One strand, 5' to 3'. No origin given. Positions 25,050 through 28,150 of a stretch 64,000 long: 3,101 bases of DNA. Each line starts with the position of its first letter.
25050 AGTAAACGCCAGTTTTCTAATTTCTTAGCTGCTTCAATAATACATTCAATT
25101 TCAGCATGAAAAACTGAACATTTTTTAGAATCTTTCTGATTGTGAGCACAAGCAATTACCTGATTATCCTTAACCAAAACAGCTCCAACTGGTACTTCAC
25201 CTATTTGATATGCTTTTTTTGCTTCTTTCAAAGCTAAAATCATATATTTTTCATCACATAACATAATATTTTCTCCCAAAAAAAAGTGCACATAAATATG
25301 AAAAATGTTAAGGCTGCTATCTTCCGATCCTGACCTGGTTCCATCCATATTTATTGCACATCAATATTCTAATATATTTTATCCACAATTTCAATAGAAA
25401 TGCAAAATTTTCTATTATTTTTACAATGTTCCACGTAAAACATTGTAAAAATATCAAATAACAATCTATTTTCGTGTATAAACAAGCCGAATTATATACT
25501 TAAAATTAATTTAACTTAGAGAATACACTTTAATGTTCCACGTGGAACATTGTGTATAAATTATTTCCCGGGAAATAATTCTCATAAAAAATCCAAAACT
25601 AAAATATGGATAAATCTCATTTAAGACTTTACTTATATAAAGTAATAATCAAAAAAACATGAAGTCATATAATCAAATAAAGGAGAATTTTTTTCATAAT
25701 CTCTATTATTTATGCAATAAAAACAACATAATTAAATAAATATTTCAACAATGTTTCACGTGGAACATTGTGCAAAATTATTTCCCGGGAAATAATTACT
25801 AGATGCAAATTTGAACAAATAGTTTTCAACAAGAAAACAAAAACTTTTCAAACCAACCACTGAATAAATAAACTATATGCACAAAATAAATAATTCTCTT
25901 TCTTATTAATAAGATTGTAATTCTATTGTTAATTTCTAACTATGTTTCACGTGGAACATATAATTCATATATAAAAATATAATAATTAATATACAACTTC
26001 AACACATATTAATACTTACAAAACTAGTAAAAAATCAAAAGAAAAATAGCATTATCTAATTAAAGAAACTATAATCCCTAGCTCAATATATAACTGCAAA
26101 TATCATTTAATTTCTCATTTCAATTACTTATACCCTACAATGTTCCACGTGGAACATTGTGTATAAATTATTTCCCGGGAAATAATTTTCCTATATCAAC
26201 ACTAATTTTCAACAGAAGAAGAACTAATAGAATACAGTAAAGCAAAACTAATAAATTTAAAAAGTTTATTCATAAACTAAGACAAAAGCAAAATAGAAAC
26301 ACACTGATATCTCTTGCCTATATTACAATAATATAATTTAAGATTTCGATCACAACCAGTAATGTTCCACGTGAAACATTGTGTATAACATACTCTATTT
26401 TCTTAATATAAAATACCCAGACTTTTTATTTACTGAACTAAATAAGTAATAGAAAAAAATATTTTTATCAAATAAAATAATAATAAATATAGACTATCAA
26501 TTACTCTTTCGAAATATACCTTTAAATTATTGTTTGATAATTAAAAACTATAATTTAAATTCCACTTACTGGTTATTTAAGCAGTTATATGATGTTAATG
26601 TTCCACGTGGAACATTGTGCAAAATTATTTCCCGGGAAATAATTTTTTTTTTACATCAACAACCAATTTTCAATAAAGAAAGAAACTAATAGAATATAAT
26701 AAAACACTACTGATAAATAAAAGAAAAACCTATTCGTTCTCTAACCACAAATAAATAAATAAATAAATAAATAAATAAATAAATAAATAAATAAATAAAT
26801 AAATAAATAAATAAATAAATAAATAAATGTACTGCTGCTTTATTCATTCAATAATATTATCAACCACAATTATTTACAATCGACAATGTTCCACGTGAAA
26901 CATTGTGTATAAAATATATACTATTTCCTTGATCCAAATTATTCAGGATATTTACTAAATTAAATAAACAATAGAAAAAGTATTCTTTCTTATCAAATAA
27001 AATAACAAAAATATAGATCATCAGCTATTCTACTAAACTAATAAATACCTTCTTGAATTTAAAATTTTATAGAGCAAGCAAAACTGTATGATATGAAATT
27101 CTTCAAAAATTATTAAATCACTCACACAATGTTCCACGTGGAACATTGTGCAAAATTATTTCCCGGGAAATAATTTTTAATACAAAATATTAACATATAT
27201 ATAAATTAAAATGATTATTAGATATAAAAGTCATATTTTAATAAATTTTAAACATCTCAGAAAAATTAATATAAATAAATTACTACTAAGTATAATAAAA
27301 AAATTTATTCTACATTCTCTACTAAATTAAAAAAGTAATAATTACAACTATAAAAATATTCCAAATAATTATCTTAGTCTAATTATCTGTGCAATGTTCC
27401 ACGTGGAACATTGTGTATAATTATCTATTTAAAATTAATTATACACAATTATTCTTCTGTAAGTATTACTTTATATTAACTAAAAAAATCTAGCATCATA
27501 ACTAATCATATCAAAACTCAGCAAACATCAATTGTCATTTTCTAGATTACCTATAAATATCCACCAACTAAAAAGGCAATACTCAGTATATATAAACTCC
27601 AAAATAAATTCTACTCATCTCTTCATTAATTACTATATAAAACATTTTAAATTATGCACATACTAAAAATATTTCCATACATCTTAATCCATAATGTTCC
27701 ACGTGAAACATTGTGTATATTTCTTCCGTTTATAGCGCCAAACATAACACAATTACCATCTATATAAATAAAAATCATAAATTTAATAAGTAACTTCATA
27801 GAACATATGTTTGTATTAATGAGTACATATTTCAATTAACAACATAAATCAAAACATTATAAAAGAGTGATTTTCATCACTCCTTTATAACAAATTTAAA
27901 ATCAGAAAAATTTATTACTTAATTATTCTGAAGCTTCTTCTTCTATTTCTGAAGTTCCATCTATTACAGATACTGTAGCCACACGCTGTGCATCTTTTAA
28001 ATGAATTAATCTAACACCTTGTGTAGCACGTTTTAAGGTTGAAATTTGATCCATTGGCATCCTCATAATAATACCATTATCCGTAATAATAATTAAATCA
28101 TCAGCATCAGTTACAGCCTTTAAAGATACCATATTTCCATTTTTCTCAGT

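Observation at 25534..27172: Five hard-wired composite parS-NBS modules: ParB and Noc loading sites fused at fixed spacing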

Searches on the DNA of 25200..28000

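Call 48: search_rna_families(source=window, start=25200, end=28000, threshold=evalue, max_evalue=1)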
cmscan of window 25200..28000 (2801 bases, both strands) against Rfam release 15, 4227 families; matches with E-value up to 1: 2.
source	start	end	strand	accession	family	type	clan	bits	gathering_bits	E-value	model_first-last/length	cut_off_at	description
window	25277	25365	-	RF00169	Bacteria_small_SRP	Gene;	CL00003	52.9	40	4.8e-10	1-97/97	no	Bacterial small signal recognition particle RNA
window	25727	25790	-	RF00788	mir-287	Gene; miRNA;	-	22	80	0.17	1-73/73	no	mir-287 microRNA precursor family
